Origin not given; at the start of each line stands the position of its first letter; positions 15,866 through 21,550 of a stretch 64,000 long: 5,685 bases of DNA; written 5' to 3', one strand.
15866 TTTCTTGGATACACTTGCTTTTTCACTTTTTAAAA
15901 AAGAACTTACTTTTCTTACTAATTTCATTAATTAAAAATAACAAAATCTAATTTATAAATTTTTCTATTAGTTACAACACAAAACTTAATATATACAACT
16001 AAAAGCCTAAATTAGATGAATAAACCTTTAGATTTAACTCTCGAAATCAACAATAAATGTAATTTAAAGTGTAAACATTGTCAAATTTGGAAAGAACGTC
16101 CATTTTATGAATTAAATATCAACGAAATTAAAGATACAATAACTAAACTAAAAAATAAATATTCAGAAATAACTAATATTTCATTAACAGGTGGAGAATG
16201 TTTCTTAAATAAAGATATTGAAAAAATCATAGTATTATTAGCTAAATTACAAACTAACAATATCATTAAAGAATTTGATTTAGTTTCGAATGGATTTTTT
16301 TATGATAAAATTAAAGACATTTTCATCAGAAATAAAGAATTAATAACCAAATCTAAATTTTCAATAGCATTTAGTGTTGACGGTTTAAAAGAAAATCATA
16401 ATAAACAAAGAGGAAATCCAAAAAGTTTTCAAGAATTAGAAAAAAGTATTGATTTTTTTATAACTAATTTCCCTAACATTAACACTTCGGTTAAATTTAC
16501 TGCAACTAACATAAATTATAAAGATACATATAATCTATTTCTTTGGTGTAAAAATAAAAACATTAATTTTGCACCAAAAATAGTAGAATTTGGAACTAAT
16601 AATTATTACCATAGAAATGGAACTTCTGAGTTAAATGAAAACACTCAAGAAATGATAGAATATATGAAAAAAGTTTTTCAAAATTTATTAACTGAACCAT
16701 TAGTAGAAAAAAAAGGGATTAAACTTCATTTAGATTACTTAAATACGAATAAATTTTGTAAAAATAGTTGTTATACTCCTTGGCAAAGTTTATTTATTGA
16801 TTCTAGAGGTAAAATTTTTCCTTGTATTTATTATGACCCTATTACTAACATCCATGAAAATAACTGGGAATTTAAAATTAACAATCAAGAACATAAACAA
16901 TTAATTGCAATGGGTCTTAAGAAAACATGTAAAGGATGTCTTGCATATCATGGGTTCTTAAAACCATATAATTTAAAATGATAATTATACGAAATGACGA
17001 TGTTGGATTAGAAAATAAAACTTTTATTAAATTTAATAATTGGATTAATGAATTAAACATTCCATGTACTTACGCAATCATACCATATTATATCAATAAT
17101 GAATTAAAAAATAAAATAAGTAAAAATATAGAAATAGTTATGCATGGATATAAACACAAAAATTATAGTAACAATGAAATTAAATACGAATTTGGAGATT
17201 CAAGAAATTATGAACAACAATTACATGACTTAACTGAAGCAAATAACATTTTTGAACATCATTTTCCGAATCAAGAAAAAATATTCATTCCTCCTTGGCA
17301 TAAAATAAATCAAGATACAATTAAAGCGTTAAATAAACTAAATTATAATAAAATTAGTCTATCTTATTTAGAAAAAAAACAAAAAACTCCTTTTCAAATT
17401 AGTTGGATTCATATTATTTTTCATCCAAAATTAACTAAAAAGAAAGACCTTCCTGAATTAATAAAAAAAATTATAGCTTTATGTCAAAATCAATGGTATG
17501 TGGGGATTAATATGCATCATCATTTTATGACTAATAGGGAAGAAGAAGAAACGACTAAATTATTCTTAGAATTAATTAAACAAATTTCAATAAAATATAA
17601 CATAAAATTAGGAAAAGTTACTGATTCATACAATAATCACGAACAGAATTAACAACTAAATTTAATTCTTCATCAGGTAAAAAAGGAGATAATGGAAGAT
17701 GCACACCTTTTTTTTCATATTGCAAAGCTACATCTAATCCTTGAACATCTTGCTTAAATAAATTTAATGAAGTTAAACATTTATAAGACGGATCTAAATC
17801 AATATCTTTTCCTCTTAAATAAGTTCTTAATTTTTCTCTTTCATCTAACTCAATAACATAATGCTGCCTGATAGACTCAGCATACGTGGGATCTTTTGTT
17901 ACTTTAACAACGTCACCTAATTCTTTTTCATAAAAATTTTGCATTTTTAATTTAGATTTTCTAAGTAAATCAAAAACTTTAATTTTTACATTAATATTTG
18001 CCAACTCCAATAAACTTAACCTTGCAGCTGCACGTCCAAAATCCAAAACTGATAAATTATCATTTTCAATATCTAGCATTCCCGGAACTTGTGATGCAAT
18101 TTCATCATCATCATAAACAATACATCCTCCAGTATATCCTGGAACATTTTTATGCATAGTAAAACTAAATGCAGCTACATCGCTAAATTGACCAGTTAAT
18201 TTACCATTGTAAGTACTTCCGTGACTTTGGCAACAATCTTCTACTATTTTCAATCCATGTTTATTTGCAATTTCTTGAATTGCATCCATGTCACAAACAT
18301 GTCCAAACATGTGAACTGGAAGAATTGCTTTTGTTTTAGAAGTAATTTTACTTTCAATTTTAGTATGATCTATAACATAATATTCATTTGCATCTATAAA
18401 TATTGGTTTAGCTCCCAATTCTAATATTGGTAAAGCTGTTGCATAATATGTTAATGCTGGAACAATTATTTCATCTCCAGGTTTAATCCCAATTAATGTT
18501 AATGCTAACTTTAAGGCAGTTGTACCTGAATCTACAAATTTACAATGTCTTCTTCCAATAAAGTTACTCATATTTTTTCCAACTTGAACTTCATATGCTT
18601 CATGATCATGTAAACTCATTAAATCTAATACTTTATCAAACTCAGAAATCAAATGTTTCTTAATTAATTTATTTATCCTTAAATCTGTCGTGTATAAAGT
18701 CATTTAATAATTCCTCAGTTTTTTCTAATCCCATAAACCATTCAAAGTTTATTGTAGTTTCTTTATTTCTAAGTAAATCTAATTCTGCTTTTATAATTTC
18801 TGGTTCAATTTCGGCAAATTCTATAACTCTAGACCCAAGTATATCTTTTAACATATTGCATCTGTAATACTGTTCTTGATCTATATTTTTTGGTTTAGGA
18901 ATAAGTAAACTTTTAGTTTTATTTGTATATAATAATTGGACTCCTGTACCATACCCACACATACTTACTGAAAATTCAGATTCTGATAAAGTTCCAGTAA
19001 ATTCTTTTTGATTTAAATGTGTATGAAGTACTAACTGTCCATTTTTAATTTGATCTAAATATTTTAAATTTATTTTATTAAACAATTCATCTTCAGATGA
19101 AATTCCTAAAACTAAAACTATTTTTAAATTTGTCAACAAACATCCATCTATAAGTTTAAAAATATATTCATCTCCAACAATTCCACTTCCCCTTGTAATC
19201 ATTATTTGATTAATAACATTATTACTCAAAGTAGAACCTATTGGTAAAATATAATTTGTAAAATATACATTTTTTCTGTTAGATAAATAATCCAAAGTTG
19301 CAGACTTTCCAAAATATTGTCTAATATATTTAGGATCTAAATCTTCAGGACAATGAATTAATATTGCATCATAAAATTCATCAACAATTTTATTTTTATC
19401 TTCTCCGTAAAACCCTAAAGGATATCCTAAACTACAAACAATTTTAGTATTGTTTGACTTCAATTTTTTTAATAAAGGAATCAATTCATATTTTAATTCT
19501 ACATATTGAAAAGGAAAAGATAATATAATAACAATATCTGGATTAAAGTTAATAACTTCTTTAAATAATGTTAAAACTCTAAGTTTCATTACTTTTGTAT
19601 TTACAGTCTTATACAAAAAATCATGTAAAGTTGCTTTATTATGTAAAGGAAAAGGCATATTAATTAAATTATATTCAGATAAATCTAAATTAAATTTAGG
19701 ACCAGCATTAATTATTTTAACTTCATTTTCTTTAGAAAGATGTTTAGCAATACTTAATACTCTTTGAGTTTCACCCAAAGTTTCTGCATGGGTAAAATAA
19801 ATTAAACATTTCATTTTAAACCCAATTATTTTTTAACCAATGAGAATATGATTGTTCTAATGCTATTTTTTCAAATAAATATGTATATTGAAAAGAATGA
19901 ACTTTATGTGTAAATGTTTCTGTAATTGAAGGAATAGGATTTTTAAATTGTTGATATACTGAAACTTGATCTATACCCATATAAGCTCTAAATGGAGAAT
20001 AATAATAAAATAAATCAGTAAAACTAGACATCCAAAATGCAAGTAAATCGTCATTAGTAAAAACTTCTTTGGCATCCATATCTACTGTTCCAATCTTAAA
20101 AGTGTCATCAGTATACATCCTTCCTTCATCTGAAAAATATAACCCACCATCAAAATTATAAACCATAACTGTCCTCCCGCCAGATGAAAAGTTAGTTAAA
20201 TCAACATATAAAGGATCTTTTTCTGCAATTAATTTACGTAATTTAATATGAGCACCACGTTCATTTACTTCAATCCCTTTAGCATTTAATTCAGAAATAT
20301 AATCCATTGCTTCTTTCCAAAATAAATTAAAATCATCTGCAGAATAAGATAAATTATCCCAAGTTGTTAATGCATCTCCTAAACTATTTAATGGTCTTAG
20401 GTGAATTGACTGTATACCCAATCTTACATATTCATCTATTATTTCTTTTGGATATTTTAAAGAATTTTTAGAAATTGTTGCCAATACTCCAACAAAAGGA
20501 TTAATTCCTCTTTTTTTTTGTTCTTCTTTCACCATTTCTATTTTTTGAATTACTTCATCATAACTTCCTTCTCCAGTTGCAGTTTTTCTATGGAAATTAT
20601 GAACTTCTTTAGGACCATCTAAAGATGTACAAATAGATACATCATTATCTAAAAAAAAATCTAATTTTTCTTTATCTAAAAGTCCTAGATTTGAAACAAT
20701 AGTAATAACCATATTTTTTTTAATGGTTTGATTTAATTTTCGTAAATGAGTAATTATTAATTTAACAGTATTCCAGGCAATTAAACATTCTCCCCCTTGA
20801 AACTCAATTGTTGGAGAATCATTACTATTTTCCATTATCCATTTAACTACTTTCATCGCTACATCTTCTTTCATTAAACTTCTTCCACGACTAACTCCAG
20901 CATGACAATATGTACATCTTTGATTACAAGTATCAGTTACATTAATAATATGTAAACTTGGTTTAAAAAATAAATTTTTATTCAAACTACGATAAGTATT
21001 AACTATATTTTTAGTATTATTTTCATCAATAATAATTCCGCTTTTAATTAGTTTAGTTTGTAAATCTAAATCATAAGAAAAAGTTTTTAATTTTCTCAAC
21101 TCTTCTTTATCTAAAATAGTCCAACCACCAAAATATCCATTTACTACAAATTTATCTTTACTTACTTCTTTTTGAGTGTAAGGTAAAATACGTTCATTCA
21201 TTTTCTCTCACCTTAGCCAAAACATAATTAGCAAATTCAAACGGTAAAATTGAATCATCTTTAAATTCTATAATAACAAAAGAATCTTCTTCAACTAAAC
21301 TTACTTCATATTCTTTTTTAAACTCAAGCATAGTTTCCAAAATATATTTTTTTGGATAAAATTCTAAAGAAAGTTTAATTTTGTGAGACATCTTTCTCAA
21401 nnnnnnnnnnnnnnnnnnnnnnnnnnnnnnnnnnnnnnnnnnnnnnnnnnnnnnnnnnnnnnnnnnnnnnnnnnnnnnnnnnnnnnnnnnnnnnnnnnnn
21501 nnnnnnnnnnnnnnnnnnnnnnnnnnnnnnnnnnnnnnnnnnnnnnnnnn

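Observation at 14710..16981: Compact module: small His/Ser-rich class-III-signal peptide, A24 prepilin peptidase-like protein, and divergent radical SAM/SPASM enzyme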

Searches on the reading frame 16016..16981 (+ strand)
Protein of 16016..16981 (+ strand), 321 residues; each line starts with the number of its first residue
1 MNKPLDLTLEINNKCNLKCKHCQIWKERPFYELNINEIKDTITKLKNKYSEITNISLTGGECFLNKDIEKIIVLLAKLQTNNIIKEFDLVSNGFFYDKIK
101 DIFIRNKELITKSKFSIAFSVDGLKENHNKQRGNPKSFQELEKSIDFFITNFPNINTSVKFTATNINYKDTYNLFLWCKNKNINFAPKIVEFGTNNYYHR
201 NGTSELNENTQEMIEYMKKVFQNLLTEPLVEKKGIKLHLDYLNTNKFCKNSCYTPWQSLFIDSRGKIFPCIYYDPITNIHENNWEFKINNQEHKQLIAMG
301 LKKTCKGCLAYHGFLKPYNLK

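Call 6: search_protein_families(library=pfam, proteins=[window:16016-16981:+], max_evalue=0.1)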
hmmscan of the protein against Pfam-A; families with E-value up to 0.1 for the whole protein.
window:16016-16981:+ (321 aa): 6 families
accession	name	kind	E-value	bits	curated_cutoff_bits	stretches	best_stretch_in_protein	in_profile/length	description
PF04055.27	Radical_SAM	-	6.6e-18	65.9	29.5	1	10-157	2-147/166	Radical SAM superfamily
PF13353.11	Fer4_12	-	6.8e-07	30.1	22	1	14-127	14-119/137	4Fe-4S single cluster domain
PF13186.11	SPASM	-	0.00014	22.5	21.5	1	252-308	1-66/67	Iron-sulfur cluster-binding domain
PF24825.1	SNU71_RBD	-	0.04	14.9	27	0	194-249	57-109/111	SNU71 RNA binding domain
PF04504.20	GeBP-like_DBD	-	0.093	13.9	29.5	0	31-68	45-81/94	Glabrous-enhancer-binding protein-like family, DBD domain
PF12781.13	AAA_9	-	0.094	12.2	27.4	1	156-190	101-135/222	ATP-binding dynein motor region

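Call 10: search_protein_families(library=ncbifam, proteins=[window:16016-16981:+], max_evalue=0.1)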
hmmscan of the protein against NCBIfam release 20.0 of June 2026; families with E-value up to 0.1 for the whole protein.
window:16016-16981:+ (321 aa): 56 families (the best 25 are shown)
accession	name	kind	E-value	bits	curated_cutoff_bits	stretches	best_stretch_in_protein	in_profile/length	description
NF047865.1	rSAM_PapB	equivalog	1.6e-19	70.3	340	1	7-309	5-307/330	PapB family radical SAM/SPASM ranthipeptide maturase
TIGR03961.1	rSAM_PTO1314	hypoth_equivalog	5.2e-15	55.6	306.05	1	13-290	31-282/332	PTO1314 family radical SAM protein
NF033640.1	N_Twi_rSAM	subfamily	9.2e-15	54.6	170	2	3-222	109-339/398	twitch domain-containing radical SAM protein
TIGR04133.1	rSAM_w_lipo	hypoth_equivalog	4.8e-14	52.1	425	1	8-167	27-178/350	TIGR04133 family radical SAM/SPASM protein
TIGR04403.1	rSAM_skfB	equivalog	8.6e-13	47.8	300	1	4-272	103-350/402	sporulation killing factor system radical SAM maturase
TIGR04051.1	rSAM_NirJ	equivalog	2e-12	46.8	515.45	1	13-184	10-169/354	heme d1 biosynthesis radical SAM protein NirJ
TIGR02666.1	moaA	equivalog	2.5e-12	46.4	284.05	1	7-280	12-287/336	GTP 3',8-cyclase MoaA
TIGR04054.1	rSAM_NirJ1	equivalog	2.3e-11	43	650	1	10-184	41-203/387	putative heme d1 biosynthesis radical SAM protein NirJ1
TIGR04250.1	SCM_rSAM_ScmE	equivalog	5.2e-11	42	400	1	5-175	3-162/358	SynChlorMet cassette radical SAM/SPASM protein ScmE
TIGR04317.1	W_rSAM_matur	equivalog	8.1e-11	41.6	380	1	6-273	5-258/349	tungsten cofactor oxidoreductase radical SAM maturase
NF045702.1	rSAM_GDGT_ether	equivalog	1.2e-10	40.7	450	1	9-142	90-214/486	tetraether lipid synthase Tes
TIGR03978.1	rSAM_paired_1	equivalog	1.8e-10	40.2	370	1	13-149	91-228/466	His-Xaa-Ser system radical SAM maturase HxsB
TIGR04115.1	rSAM_Cxxx_rpt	equivalog_domain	5.6e-10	39.2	350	1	7-277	4-276/359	radical SAM peptide maturase, CXXX-repeat target family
TIGR04340.1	rSAM_ACGX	hypoth_equivalog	5.6e-10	39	400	1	8-174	6-165/341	radical SAM/SPASM domain protein, ACGX system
TIGR04303.1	GeoRSP_rSAM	equivalog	6.2e-10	39.1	400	1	2-283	2-270/325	GeoRSP system radical SAM/SPASM protein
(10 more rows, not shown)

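Call 64: search_protein_families(library=padloc, proteins=[window:16016-16981:+], max_evalue=0.001)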
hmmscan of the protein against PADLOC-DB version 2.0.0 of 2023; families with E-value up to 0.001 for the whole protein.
window:16016-16981:+ (321 aa): 1 family
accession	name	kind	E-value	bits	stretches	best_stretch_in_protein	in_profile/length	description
PDLC02903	pVip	-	1.1e-10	39.4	1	10-173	5-155/257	Viperins not associated with kinases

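Call 79: find_related_loci(query=window:16016-16981:+, collection=metagenome_contigs, flank=10000)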
Query window:16016-16981:+ (321 aa) in metagenome_contigs; peptide patterns used: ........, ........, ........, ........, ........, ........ (x = any residue, [..] = any of these).
110 stretches matched a pattern; 3 encode a relative of the query (tblastn E <= 1e-3); 3 distinct loci.
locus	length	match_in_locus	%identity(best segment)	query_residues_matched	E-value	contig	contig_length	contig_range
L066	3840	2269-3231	95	1-321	0e+0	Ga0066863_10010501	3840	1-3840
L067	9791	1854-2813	25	4-320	2e-15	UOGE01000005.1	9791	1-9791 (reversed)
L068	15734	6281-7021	26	3-276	3e-14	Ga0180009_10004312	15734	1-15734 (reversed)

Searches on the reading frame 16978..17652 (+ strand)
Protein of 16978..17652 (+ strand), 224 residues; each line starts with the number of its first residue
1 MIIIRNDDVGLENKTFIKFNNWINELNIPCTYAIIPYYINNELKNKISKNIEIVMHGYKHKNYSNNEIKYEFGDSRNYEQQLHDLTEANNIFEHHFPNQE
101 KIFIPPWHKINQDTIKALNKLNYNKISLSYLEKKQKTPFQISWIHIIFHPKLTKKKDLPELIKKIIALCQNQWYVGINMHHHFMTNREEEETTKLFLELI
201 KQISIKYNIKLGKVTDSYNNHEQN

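Call 6: search_protein_families(library=pfam, proteins=[window:16978-17652:+], max_evalue=0.1)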
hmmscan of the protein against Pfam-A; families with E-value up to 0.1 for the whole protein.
window:16978-17652:+ (224 aa): 3 families
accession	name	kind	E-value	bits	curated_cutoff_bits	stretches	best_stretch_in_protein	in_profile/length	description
PF10096.14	DUF2334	-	2e-13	50.9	26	1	2-164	2-202/203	Uncharacterized protein conserved in bacteria (DUF2334)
PF01522.26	Polysacc_deac_1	-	8.3e-08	32.7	23.1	1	18-124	23-122/124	Polysaccharide deacetylase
PF13793.12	Pribosyltran_N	-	0.03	14.6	25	0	39-75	8-44/117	N-terminal domain of ribose phosphate pyrophosphokinase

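Call 10: search_protein_families(library=ncbifam, proteins=[window:16978-17652:+], max_evalue=0.1)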
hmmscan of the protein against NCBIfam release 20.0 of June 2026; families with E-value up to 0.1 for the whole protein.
window:16978-17652:+ (224 aa): 1 family
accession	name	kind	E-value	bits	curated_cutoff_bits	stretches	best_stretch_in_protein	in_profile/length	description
TIGR02764.1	spore_ybaN_pdaB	equivalog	1.5e-06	28.1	237.4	1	8-129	13-127/191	polysaccharide deacetylase family sporulation protein PdaB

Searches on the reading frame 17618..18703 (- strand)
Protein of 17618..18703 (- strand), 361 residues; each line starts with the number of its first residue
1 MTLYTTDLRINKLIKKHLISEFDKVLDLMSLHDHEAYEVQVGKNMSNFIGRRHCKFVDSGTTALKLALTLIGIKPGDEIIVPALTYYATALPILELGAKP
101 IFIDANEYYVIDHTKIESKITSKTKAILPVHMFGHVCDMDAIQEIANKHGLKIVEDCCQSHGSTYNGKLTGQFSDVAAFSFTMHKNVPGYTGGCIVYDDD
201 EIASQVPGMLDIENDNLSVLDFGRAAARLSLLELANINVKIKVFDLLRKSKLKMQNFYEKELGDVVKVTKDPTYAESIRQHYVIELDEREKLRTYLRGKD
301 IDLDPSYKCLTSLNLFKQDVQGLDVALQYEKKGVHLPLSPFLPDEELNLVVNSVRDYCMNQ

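Call 6: search_protein_families(library=pfam, proteins=[window:17618-18703:-], max_evalue=0.1)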
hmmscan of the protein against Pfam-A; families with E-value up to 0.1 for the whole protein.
window:17618-18703:- (361 aa): 7 families
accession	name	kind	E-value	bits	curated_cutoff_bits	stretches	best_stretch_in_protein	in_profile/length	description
PF01041.23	DegT_DnrJ_EryC1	-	5.8e-72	243.3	19.8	1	18-355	7-360/360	DegT/DnrJ/EryC1/StrS aminotransferase family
PF00266.25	Aminotran_5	-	6.7e-09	35.6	21.5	1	48-206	55-221/371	Aminotransferase class-V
PF01053.26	Cys_Met_Meta_PP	-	5e-07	29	27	1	43-182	59-197/381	Cys/Met metabolism PLP-dependent enzyme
PF00155.27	Aminotran_1_2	-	6.4e-06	26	19.7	1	59-162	73-191/361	Aminotransferase class I and II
PF01276.26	OKR_DC_1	-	0.0011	18.3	27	1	25-118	55-158/417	Orn/Lys/Arg decarboxylase, major domain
PF01212.27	Beta_elim_lyase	-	0.0017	18.2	27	1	43-203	39-217/288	Beta-eliminating lyase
PF06338.17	ComK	-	0.0055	16.9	22.3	1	120-171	6-61/152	ComK protein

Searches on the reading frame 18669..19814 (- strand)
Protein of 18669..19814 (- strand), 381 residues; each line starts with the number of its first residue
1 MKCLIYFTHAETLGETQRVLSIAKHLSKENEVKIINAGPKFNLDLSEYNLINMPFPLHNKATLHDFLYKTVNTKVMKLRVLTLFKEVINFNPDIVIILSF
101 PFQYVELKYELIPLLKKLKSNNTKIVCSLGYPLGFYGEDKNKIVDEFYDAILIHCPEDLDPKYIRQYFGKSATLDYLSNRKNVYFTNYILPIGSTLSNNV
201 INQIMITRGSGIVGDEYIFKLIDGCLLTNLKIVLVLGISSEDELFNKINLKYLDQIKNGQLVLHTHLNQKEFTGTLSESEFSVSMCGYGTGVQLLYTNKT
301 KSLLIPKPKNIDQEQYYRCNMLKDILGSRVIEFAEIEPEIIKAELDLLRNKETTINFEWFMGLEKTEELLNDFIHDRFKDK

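Call 6: search_protein_families(library=pfam, proteins=[window:18669-19814:-], max_evalue=0.1)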
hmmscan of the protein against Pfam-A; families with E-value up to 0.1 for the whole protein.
window:18669-19814:- (381 aa): 1 family
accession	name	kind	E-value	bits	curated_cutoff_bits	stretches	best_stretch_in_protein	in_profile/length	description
PF04101.22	Glyco_tran_28_C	-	0.0027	18.2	22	1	274-354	67-146/166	Glycosyltransferase family 28 C-terminal domain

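Call 10: search_protein_families(library=ncbifam, proteins=[window:18669-19814:-], max_evalue=0.1)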
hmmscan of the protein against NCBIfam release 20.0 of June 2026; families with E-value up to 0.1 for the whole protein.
window:18669-19814:- (381 aa): 0 families

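Call 26: search_protein_families(library=ncbifam, proteins=[window:18669-19814:-], max_evalue=0.01)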
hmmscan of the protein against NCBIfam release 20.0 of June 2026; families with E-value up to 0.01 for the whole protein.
window:18669-19814:- (381 aa): 0 families

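Call 64: search_protein_families(library=padloc, proteins=[window:18669-19814:-], max_evalue=0.001)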
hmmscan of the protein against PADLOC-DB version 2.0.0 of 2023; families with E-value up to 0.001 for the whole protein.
window:18669-19814:- (381 aa): 0 families

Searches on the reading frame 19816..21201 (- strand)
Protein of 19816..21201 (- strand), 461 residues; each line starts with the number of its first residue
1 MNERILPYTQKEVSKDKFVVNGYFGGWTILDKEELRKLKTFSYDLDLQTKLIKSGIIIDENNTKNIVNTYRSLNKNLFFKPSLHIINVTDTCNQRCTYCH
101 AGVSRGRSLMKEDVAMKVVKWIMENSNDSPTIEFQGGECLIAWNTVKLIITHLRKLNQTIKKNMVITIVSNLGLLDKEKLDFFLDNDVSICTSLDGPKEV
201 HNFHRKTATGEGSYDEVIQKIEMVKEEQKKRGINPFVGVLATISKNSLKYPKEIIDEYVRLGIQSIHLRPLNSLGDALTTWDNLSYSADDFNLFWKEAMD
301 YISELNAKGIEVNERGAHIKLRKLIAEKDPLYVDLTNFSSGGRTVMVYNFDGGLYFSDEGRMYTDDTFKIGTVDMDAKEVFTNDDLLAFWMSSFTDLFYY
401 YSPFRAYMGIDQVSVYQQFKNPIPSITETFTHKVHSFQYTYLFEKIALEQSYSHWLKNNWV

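Call 6: search_protein_families(library=pfam, proteins=[window:19816-21201:-], max_evalue=0.1)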
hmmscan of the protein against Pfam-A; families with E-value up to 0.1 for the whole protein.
window:19816-21201:- (461 aa): 2 families
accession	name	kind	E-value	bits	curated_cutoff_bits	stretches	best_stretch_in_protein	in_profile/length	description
PF04055.27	Radical_SAM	-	3.8e-17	63.4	29.5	1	86-231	1-143/166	Radical SAM superfamily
PF13353.11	Fer4_12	-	0.0006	20.6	22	1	90-194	13-117/137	4Fe-4S single cluster domain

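Call 10: search_protein_families(library=ncbifam, proteins=[window:19816-21201:-], max_evalue=0.1)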
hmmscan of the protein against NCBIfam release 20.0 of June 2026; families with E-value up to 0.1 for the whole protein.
window:19816-21201:- (461 aa): 70 families (the best 25 are shown)
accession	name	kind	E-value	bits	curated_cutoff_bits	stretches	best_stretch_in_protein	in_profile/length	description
TIGR03978.1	rSAM_paired_1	equivalog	2.8e-98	329.7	370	1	6-454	2-460/466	His-Xaa-Ser system radical SAM maturase HxsB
NF047865.1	rSAM_PapB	equivalog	1.1e-33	116.9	340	1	86-373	7-279/330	PapB family radical SAM/SPASM ranthipeptide maturase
TIGR04068.1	rSAM_ocin_clost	equivalog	1.4e-30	106.6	500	1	44-229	46-237/462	Cys-rich peptide radical SAM maturase CcpM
TIGR03974.1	rSAM_six_Cys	equivalog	1.5e-28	99.9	425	1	50-272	68-287/451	thioether cross-link-forming SCIFF peptide maturase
NF040492.1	not_ScfB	exception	3.6e-28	98.7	855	1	47-376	64-381/450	ScfB-related radical SAM/SPASM orphan maturase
TIGR04064.1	rSAM_nif11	equivalog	7.7e-28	97.4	518.7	1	85-313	81-307/459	nif11-like peptide radical SAM maturase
NF041298.1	rSAM_mat_DynA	equivalog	8e-25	87.5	450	1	85-304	4-219/356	dynobactin maturation radical SAM/SPASM protein DynA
TIGR03942.1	sulfatase_rSAM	equivalog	1.1e-22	80.6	349.45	1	88-377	7-286/363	anaerobic sulfatase maturase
NF041707.1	rSAM_YhhB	equivalog_domain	1.8e-22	79.8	445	1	85-267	5-191/369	cyclophane-forming radical SAM/SPASM peptide maturase YhhB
NF038107.1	rSAM_NF038107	equivalog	4.6e-22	78.4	600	1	43-230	46-239/444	Cys-every-fifth radical SAM/SPASM peptide maturase CefB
TIGR03906.1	quino_hemo_SAM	equivalog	1.2e-21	76.9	453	1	84-237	96-254/467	quinohemoprotein amine dehydrogenase maturation protein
NF010321.0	PRK13758.1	equivalog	1.5e-21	77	441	1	82-394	5-311/370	anaerobic sulfatase-maturase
NF038170.1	lachnocin_rSAM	equivalog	2.5e-21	76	550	1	86-229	80-228/440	lachnocin radical SAM maturase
NF035951.1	rSAM_RumMC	equivalog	1.6e-20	73.3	720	1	83-248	113-286/510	RumMC family radical SAM sactipeptide maturase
TIGR04083.1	rSAM_pep_methan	hypoth_equivalog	2.1e-20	72.9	300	1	88-264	6-170/376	TIGR04083 family peptide-modifying radical SAM enzyme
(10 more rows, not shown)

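Call 64: search_protein_families(library=padloc, proteins=[window:19816-21201:-], max_evalue=0.001)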
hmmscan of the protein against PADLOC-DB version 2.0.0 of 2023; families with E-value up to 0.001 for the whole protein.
window:19816-21201:- (461 aa): 2 families
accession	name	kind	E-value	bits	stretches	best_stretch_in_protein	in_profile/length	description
PDLC02903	pVip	-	1.2e-11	42.6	1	87-237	5-145/257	Viperins not associated with kinases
PDLC02904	pVip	-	5.7e-10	37.1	1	88-237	9-149/262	Viperins associated with kinases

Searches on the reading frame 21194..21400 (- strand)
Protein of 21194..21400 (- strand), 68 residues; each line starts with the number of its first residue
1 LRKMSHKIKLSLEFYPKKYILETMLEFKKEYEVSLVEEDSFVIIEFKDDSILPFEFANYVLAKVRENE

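Call 26: search_protein_families(library=ncbifam, proteins=[window:21194-21400:-], max_evalue=0.01)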
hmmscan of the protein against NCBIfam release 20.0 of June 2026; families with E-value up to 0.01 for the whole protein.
window:21194-21400:- (68 aa): 1 family
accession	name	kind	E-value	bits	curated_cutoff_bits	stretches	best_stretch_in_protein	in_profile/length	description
NF038315.1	HxsD_rel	equivalog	8.8e-11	41.8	41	1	8-64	1-61/62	HxsD-like protein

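Call 64: search_protein_families(library=padloc, proteins=[window:21194-21400:-], max_evalue=0.001)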
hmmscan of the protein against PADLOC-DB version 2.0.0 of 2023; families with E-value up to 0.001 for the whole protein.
window:21194-21400:- (68 aa): 0 families
